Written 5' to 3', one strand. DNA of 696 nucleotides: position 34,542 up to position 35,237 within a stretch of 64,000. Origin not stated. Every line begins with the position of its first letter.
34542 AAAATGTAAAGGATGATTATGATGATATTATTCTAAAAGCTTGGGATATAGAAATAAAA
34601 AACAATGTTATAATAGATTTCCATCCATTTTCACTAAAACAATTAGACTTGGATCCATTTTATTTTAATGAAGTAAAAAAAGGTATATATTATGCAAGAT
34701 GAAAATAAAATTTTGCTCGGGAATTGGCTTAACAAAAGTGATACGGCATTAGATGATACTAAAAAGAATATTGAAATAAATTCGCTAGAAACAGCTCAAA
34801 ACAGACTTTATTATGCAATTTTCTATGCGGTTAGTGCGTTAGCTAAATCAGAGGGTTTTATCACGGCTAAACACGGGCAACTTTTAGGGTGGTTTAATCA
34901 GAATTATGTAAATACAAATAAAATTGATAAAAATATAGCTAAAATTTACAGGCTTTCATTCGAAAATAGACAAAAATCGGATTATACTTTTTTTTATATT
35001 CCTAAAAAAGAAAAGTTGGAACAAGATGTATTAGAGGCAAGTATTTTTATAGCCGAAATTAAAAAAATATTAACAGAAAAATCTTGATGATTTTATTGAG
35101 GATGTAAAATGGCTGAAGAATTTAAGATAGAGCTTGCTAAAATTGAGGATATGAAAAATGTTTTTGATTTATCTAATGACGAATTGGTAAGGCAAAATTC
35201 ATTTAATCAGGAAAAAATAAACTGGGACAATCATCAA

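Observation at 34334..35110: MNT-HEPN toxin-antitoxin cassette inserted into the Pse operon, with duplication of the upstream gene's 3' end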

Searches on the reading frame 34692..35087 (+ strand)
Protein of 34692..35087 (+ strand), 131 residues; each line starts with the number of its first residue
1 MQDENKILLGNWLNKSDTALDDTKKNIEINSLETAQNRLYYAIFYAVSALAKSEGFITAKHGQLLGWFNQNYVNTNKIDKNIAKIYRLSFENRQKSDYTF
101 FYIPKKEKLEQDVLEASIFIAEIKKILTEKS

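Call 7: search_protein_families(library=pfam, proteins=[window:34692-35087:+])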
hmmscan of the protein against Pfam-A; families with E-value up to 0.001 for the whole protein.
window:34692-35087:+ (131 aa): 1 family
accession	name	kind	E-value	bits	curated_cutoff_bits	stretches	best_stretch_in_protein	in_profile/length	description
PF05168.19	HEPN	-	7e-09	36.3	22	1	11-123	3-114/117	HEPN domain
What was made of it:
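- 34692..35087 (+): HEPN: PF05168, AF0298/UPF0332 type, 131 aa. Overlaps MNT by 11 nt. Putative RNase toxin. Its last codons and stop are encoded by the relic. Pfam 36.3 bits against a 22-bit cut-off (call 7).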

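Call 8: search_protein_families(library=ncbifam, proteins=[window:34692-35087:+])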
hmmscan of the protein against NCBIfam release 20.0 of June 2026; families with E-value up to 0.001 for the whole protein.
window:34692-35087:+ (131 aa): 0 families

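Call 22: find_homologous_proteins(query=window:34692-35084:+)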
Query window:34692-35084:+ (131 aa): 66 proteins with E <= 0.001 among 104 candidates.
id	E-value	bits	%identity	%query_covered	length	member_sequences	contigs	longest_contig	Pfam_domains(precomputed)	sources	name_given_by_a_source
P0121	2.4e-78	278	100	100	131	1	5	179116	PF05168.20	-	-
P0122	3.5e-64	232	80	99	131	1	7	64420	PF05168.20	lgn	-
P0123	6.5e-58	212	76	99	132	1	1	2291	PF05168.20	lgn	-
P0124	4.3e-54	200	72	97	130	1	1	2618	PF05168.20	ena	-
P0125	6.9e-51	189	74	95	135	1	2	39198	PF05168.20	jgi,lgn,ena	-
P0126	1.0e-50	189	74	95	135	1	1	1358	PF05168.20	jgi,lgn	-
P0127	1.5e-50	188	73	94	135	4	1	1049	PF05168.20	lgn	-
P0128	6.0e-48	180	69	95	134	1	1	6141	PF05168.20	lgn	-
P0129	6.9e-48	180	67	98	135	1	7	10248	PF05168.20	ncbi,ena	-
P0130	3.9e-46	174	64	98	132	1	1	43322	PF05168.20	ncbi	ncbi:MAG: HEPN domain-containing protein [Thermoguttaceae bacterium]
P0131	2.0e-43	165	63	96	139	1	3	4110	PF05168.20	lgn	-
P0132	3.9e-41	158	59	98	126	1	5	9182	PF05168.20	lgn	-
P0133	2.4e-39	152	63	92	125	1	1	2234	PF05168.20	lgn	-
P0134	7.6e-39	150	60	98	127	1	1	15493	PF05168.20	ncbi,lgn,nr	ncbi:MAG: HEPN domain-containing protein [Candidatus Gastranaerophilales bacterium]|nr:HEPN domain-c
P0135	1.2e-38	150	62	97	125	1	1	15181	PF05168.20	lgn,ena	-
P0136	4.9e-38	148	60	96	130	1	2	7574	PF05168.20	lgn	-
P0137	6.0e-38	147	53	100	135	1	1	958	PF05168.20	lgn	-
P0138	1.2e-37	146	59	95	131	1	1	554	PF05168.20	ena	-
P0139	1.2e-37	146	61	97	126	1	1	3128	PF05168.20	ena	-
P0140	2.0e-37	146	55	98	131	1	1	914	PF05168.20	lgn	-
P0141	2.7e-37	145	60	92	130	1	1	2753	PF05168.20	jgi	jgi:uncharacterized protein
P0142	3.1e-37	145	61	95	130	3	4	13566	PF05168.20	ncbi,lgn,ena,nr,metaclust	ncbi:MAG: hypothetical protein A2Y25_09775 [Candidatus Melainabacteria bacterium GWF2_37_15]|nr:MAG:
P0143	2.7e-36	142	60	97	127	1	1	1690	PF05168.20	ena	-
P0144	2.8e-36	142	59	95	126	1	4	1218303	PF05168.20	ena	-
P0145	5.2e-36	141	59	98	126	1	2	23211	PF05168.20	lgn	-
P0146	7.5e-36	141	53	99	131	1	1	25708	PF05168.20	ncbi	ncbi:MAG: HEPN domain-containing protein [Thermoguttaceae bacterium]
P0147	7.9e-36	141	56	97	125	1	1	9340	PF05168.20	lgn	-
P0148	2.1e-35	139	55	98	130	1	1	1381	PF05168.20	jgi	-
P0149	3.4e-35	139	52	96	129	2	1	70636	PF05168.20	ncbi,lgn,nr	ncbi:MAG: hypothetical protein A2Y25_10980 [Candidatus Melainabacteria bacterium GWF2_37_15]|nr:MAG:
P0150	4.3e-35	138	59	83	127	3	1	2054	PF05168.20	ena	-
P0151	4.6e-35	138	56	95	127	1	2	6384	PF05168.20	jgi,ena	-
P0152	5.8e-35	138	63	83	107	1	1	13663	PF05168.20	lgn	-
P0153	8.4e-35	137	56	95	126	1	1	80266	PF05168.20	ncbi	ncbi:MAG: HEPN domain-containing protein [Thermoguttaceae bacterium]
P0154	8.5e-35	137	54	98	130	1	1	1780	PF05168.20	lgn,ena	-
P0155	2.3e-34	136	55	95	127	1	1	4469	PF05168.20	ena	-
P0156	6.4e-34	134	54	97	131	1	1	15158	PF05168.20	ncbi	ncbi:MAG: HEPN domain-containing protein [bacterium]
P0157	8.1e-34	134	54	97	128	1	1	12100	PF05168.20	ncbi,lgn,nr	ncbi:MAG: HEPN domain-containing protein [Candidatus Gastranaerophilales bacterium]|nr:HEPN domain-c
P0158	3.1e-33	132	55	95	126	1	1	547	PF05168.20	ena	-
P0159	9.5e-33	131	54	86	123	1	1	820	PF05168.20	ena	-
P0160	2.7e-32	129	53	93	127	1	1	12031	PF05168.20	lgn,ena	-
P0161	3.5e-32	129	56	95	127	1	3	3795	PF05168.20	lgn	-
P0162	1.4e-31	127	54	95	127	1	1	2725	PF05168.20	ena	-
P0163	4.4e-30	122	52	95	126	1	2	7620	PF05168.20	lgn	-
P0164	4.4e-30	122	52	95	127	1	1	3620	PF05168.20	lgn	-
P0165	4.5e-30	122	50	98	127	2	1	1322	PF05168.20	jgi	-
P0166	1.6e-28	117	48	95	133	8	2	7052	PF05168.20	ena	-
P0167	1.3e-27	114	50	100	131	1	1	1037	PF05168.20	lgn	-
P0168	2.6e-27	113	44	98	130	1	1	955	PF05168.20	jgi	jgi:uncharacterized protein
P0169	4.4e-26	109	100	42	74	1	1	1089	-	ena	-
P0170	8.0e-26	108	48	88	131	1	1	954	PF05168.20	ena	-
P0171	2.1e-23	100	44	88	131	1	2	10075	PF05168.20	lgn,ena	-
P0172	2.6e-23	100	44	89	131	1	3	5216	PF05168.20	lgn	-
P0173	3.8e-23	100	44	92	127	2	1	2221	PF05168.20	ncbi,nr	ncbi:MAG: HEPN domain-containing protein, partial [Ignavibacteria bacterium]|nr:HEPN domain-containi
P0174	5.3e-23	99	43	97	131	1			PF05168.20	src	-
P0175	1.3e-22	98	41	97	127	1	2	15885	PF05168.20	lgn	-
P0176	3.2e-22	97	40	97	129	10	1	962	PF05168.20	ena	-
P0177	4.2e-22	96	41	97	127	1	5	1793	PF05168.20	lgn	-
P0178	5.1e-22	96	43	97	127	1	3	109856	PF05168.20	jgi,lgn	jgi:uncharacterized protein (UPF0332 family)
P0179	1.0e-21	95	41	97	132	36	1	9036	PF05168.20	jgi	-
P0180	1.4e-21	95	39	97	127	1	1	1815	PF05168.20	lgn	-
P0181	1.8e-21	94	40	97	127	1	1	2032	PF05168.20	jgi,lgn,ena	-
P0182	4.7e-21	93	43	88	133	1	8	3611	PF05168.20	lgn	-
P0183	1.1e-20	92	40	95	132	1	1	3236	PF05168.20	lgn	-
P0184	1.7e-20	91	39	98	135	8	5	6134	PF05168.20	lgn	-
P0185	4.2e-19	87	39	88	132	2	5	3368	PF05168.20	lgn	-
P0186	5.4e-17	80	43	76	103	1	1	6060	PF05168.20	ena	-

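Call 27: find_encoding_contigs(protein=P0123, flank=4000, max_places=3)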
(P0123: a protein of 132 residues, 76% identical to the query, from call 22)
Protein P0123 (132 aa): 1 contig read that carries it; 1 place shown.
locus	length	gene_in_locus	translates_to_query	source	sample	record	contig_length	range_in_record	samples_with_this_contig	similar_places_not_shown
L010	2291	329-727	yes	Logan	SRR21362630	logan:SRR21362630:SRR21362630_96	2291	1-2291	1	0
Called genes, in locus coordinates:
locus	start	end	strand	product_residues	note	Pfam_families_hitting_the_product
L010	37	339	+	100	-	PF01909:NTP_transf_2, PF18765:Polbeta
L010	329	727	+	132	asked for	PF05168:HEPN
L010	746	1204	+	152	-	PF13302:Acetyltransf_3, PF00583:Acetyltransf_1, PF13673:Acetyltransf_10, PF13508:Acetyltransf_7, PF08445:FR47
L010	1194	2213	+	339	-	PF03102:NeuB, PF08666:SAF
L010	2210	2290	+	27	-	?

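Call 28: find_encoding_contigs(protein=P0124, flank=4000, max_places=3)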
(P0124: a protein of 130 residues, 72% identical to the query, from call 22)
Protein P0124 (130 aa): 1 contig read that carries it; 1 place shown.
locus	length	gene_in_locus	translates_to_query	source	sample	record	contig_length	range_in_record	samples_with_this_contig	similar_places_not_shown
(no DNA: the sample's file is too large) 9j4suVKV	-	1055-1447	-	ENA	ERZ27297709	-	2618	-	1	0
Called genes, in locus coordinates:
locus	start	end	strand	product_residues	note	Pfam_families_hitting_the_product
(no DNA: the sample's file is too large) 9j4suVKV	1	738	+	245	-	?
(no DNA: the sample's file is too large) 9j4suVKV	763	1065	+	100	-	PF01909:NTP_transf_2, PF18765:Polbeta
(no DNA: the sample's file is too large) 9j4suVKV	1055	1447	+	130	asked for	PF05168:HEPN (weak)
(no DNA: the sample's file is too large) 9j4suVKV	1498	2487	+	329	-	PF03102:NeuB, PF08666:SAF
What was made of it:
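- The ENA contig has the same gene order (call 28).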

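Call 29: find_encoding_contigs(protein=P0125, flank=4000, max_places=3)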
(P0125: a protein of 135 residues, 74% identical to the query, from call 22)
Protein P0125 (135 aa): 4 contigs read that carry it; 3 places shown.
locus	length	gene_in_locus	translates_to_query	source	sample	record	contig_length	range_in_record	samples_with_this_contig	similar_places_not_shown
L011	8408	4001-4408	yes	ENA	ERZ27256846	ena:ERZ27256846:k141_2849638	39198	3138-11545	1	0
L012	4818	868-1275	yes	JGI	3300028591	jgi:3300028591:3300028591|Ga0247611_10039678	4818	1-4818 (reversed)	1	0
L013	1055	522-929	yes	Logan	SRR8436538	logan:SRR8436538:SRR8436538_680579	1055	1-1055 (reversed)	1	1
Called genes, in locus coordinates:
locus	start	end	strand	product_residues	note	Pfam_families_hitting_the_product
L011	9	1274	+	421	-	PF13439:Glyco_transf_4, PF13579:Glyco_trans_4_4, PF00534:Glycos_transf_1, PF13692:Glyco_trans_1_4, PF13524:Glyco_trans_1_2 (weak)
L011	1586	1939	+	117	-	-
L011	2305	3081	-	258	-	PF18798:LPD3 (weak)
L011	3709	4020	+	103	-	PF22600:MTPAP-like_central (weak), PF01909:NTP_transf_2, PF18765:Polbeta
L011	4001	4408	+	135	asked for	PF05168:HEPN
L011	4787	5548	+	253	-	PF17194:AbiEi_3_N, PF11459:AbiEi_3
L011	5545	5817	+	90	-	PF08843:AbiEii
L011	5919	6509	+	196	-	PF08843:AbiEii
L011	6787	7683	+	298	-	PF13635:DUF4143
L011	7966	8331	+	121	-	-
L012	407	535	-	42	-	-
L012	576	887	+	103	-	PF22600:MTPAP-like_central (weak), PF01909:NTP_transf_2, PF18765:Polbeta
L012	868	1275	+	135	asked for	PF05168:HEPN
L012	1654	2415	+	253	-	PF17194:AbiEi_3_N, PF11459:AbiEi_3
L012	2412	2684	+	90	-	PF08843:AbiEii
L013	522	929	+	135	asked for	PF05168:HEPN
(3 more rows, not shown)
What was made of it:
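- Generic module: a relative of the cassette with 74% HEPN identity lies next to AbiEi/AbiEii outside any Pse locus (call 29). A close relative sits beside AbiE genes outside any sugar locus (call 29).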

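Call 34: search_solved_structures(query=window:34692-35084:+, max_evalue=1, show_alignments=2)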
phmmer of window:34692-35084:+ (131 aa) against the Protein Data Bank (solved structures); distinct sequences matched with E-value up to 1: 3.
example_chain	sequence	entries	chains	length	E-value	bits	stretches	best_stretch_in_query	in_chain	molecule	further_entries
9xbd_A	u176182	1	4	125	1e-05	28.8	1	14-100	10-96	HEPN domain-containing protein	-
2hsb_A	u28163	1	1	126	3.1e-05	27.3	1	13-126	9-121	Hypothetical UPF0332 protein AF0298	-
9xbc_A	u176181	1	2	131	3.2e-05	27.2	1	14-99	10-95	HEPN domain-containing protein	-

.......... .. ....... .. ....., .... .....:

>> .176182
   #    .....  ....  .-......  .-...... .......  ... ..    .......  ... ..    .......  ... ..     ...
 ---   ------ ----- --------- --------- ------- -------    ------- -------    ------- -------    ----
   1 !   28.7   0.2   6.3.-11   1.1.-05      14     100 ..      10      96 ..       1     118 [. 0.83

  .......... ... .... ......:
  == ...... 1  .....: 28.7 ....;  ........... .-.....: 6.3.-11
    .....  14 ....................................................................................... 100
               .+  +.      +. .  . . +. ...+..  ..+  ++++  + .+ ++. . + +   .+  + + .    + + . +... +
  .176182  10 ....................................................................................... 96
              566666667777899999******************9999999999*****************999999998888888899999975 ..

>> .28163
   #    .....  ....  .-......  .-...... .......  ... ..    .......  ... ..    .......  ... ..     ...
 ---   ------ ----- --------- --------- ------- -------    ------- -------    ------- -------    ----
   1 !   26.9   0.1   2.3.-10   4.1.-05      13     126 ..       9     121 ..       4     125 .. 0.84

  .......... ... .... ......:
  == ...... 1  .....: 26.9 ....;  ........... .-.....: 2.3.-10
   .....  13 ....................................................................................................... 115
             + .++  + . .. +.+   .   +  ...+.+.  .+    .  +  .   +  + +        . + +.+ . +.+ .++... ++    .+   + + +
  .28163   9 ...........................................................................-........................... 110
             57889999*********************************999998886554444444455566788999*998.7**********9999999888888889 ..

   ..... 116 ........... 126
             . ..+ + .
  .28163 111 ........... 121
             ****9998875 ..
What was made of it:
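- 34692..35087 (+): PDB 9xbd_A and 2hsb (call 34).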

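Call 40: search_protein_families(library=padloc, proteins=[window:34692-35087:+], max_evalue=0.01)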
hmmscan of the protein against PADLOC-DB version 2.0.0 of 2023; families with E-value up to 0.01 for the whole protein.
window:34692-35087:+ (131 aa): 1 family
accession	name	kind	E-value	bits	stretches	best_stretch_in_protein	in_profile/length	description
PDLC04378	PDC-M05B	-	0.0049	15.1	1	3-62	22-80/153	-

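Call 44: find_related_loci(query=A1, collection=metagenome_contigs, flank=3000)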
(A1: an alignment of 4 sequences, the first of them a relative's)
Query A1 (131 aa) in metagenome_contigs; peptide patterns used: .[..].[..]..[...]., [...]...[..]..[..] (x = any residue, [..] = any of these).
516 stretches matched a pattern, but none encodes a relative of the query by tblastn (E <= 1e-3).

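Call 45: find_related_loci(query=A1, collection=viral_contigs, flank=3000)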
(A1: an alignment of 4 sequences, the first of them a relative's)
Query A1 (131 aa) in viral_contigs; peptide patterns used: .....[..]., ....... (x = any residue, [..] = any of these).
219 stretches matched a pattern, but none encodes a relative of the query by tblastn (E <= 1e-3).
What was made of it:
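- Tried and rejected: No relative of the cassette was found (call 45).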

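Call 59: find_encoding_contigs(protein=P0169, flank=3000, max_places=3)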
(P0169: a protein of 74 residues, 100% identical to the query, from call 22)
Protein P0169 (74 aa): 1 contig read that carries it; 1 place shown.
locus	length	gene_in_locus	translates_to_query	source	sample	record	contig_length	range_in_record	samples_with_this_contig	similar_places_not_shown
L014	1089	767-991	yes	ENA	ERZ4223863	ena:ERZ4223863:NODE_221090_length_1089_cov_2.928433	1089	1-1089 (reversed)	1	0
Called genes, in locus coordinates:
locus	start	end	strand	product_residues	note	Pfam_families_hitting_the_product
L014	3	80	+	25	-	?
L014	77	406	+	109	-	PF01934:HepT-like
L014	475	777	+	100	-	PF01909:NTP_transf_2 (weak), PF18765:Polbeta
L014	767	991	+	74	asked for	-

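Call 63: find_homologous_proteins(query=L014:77-403:+)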
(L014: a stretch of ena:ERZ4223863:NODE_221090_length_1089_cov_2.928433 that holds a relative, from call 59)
Query L014:77-403:+ (109 aa): 59 proteins with E <= 0.001 among 64 candidates.
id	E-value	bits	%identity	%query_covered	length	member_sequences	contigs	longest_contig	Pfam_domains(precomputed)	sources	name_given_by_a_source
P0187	3.7e-64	231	100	100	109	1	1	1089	PF01934.23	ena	-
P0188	7.8e-43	163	70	100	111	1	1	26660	PF01934.23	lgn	-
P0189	3.4e-42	161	72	100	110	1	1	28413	PF01934.23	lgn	-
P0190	1.5e-40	155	67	100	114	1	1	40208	PF01934.23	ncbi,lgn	-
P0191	8.0e-36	140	61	100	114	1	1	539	PF01934.23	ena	-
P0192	9.7e-36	140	65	100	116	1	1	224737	PF01934.23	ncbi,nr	ncbi:MAG: DUF86 domain-containing protein [Ignavibacteriales bacterium]|nr:DUF86 domain-containing p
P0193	4.4e-35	138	62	100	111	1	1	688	PF01934.23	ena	-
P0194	1.4e-34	136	63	100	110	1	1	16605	PF01934.23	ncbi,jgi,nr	ncbi:MAG: DUF86 domain-containing protein [Planctomycetaceae bacterium]|jgi:uncharacterized protein 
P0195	2.0e-32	129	57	100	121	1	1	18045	PF01934.23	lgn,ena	-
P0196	2.2e-32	129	66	88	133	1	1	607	PF01934.23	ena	-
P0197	2.2e-32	129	57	87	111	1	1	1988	PF01934.23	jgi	jgi:uncharacterized protein with HEPN domain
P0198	1.1e-31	127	63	97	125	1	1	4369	PF01934.23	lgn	-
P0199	3.1e-31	125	61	100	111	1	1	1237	PF01934.23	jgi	jgi:uncharacterized protein with HEPN domain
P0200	4.3e-31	125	59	100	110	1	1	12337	PF01934.23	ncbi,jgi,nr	ncbi:MAG: DUF86 domain-containing protein [Heliobacteriaceae bacterium]|jgi:uncharacterized protein 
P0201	2.4e-30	123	62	90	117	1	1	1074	PF01934.23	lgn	-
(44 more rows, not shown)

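Call 64: find_encoding_contigs(protein=P0188, flank=5000, max_places=2)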
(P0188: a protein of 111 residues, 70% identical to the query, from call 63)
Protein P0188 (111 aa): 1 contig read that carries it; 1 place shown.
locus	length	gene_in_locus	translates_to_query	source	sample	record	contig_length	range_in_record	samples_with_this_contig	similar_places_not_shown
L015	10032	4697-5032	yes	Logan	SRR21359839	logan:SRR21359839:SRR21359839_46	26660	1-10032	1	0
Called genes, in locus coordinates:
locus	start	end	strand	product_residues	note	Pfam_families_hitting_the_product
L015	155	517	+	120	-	-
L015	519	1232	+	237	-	-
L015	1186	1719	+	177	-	-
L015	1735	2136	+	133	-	-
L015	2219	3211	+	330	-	PF01073:3Beta_HSD, PF01370:Epimerase, PF02719:Polysacc_synt_2, PF04321:RmlD_sub_bind, PF05368:NmrA (weak), PF07993:NAD_binding_4, PF13460:NAD_binding_10, PF16363:GDP_Man_Dehyd, +1 more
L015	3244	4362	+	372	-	PF01041:DegT_DnrJ_EryC1, PF01053:Cys_Met_Meta_PP (weak)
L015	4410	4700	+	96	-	PF01909:NTP_transf_2, PF18765:Polbeta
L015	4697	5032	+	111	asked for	PF01934:HepT-like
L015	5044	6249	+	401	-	PF04480:DUF559, PF18741:MTES_1575, PF01261:AP_endonuc_2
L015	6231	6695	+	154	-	PF13302:Acetyltransf_3, PF13420:Acetyltransf_4 (weak), PF00583:Acetyltransf_1 (weak)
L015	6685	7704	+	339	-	PF03102:NeuB, PF08666:SAF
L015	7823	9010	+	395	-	-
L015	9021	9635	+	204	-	PF00117:GATase, PF01174:SNO, PF07685:GATase_3 (weak)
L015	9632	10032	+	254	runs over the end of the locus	PF00977:His_biosynth, PF01207:Dus (faint)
